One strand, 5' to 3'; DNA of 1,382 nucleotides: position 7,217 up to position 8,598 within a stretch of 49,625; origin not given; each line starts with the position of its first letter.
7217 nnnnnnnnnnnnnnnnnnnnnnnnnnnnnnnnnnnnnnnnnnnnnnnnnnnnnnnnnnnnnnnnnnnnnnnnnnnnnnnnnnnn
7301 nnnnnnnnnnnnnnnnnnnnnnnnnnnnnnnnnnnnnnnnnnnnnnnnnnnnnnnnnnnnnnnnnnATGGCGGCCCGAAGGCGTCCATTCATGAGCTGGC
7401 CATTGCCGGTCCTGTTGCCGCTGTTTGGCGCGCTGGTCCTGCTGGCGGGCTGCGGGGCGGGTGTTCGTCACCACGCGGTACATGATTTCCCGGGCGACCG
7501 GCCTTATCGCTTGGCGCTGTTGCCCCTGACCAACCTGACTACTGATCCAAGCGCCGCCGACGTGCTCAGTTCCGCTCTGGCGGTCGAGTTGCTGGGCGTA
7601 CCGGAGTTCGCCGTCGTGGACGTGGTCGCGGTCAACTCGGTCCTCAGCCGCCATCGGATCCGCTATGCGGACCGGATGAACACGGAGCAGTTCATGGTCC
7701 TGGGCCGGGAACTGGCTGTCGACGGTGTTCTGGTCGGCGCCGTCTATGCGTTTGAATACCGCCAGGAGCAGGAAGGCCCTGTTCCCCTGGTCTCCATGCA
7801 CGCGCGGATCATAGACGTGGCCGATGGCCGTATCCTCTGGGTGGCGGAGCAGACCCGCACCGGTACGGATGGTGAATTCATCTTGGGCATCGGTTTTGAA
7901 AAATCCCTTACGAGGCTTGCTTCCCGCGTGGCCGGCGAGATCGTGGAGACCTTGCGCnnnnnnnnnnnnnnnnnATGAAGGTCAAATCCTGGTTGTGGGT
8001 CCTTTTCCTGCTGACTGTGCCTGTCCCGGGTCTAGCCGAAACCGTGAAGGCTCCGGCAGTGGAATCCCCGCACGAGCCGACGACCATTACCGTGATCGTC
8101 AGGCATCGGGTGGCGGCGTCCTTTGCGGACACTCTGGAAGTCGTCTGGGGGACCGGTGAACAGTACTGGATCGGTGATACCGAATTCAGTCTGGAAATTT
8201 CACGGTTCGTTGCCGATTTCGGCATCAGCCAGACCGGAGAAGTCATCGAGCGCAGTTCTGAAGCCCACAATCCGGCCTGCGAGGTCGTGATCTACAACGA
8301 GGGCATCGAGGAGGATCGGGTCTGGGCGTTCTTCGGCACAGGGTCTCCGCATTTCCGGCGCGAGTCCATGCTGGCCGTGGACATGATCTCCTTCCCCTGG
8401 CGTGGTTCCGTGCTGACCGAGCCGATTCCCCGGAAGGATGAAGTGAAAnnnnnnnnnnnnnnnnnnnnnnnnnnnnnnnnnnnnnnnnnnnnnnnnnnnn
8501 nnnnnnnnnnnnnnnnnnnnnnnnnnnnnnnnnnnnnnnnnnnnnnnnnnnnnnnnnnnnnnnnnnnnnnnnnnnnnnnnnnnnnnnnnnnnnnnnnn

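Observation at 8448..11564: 42-haem cytochrome built from about 21 tandem paired-CXXCH units, all apparently bis-His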

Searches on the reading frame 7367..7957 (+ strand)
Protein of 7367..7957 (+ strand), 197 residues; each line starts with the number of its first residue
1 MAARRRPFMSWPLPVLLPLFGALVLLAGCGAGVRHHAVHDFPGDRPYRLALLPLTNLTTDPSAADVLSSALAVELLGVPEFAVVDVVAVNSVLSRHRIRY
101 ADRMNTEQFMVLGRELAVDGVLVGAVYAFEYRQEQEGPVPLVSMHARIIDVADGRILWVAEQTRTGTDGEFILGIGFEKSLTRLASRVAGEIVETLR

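Call 7: search_protein_families(library=pfam, proteins=[window:7367-7957:+], max_evalue=0.001)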
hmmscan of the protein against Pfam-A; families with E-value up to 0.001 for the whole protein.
window:7367-7957:+ (197 aa): 0 families

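Call 8: search_protein_families(library=ncbifam, proteins=[window:7367-7957:+], max_evalue=0.001)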
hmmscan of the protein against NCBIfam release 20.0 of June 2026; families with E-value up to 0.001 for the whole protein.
window:7367-7957:+ (197 aa): 0 families

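Call 82: search_solved_structures(query=window:7367-7957:+, max_evalue=1)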
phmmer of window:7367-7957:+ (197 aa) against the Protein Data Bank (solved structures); distinct sequences matched with E-value up to 1: 5.
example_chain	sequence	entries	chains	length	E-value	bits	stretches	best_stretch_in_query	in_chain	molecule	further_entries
5t11_A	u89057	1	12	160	6.2e-06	29.1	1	47-169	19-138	Uncharacterized protein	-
5t10_A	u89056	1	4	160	1.6e-05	27.8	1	47-169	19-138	Uncharacterized protein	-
9h80_C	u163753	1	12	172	0.00011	25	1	21-181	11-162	PelC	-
5f54_A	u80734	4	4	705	0.31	13.8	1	30-102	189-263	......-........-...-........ exonuclease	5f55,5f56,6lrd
7xtj_A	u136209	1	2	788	0.83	12.4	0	100-141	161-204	Xylan 1,4-beta-xylosidase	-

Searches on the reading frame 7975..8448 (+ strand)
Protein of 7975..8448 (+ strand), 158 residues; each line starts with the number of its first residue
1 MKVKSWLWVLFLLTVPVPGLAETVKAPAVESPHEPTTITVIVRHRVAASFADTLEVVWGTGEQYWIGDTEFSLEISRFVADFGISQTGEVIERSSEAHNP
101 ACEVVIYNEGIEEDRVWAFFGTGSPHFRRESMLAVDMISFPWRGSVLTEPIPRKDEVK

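Call 7: search_protein_families(library=pfam, proteins=[window:7975-8448:+], max_evalue=0.001)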
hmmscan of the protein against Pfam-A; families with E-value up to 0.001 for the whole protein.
window:7975-8448:+ (158 aa): 0 families

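Call 8: search_protein_families(library=ncbifam, proteins=[window:7975-8448:+], max_evalue=0.001)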
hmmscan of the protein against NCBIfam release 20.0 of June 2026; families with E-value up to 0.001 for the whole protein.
window:7975-8448:+ (158 aa): 0 families

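Call 51: list_cluster_members(proteins=[P0121, P0122, P0001, window:7975-8448:+, window:2737-3717:+])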
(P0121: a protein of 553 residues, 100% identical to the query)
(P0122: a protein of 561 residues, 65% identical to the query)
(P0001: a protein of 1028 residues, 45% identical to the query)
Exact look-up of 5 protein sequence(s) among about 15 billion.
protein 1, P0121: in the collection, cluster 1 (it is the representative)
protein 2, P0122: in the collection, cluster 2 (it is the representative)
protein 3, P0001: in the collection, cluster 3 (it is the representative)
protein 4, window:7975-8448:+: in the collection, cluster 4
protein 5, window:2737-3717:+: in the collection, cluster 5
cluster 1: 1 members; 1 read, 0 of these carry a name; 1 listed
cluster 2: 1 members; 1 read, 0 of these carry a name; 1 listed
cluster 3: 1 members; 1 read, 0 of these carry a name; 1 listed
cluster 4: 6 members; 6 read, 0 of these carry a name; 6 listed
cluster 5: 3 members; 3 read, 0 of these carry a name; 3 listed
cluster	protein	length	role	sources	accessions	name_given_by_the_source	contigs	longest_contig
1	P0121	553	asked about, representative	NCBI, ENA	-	-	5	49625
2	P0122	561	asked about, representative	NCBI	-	-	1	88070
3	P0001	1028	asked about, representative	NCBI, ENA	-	-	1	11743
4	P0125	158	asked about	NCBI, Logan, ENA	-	-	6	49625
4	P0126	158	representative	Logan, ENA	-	-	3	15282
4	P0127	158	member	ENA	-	-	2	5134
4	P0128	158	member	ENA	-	-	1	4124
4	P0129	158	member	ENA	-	-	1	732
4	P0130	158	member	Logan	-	-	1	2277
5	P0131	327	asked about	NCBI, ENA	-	-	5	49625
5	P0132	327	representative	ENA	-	-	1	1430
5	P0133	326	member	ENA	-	-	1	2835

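Call 96: search_protein_families(library=pfam, proteins=[window:7975-8448:+], max_evalue=0.001)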
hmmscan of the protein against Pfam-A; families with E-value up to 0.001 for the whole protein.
window:7975-8448:+ (158 aa): 0 families
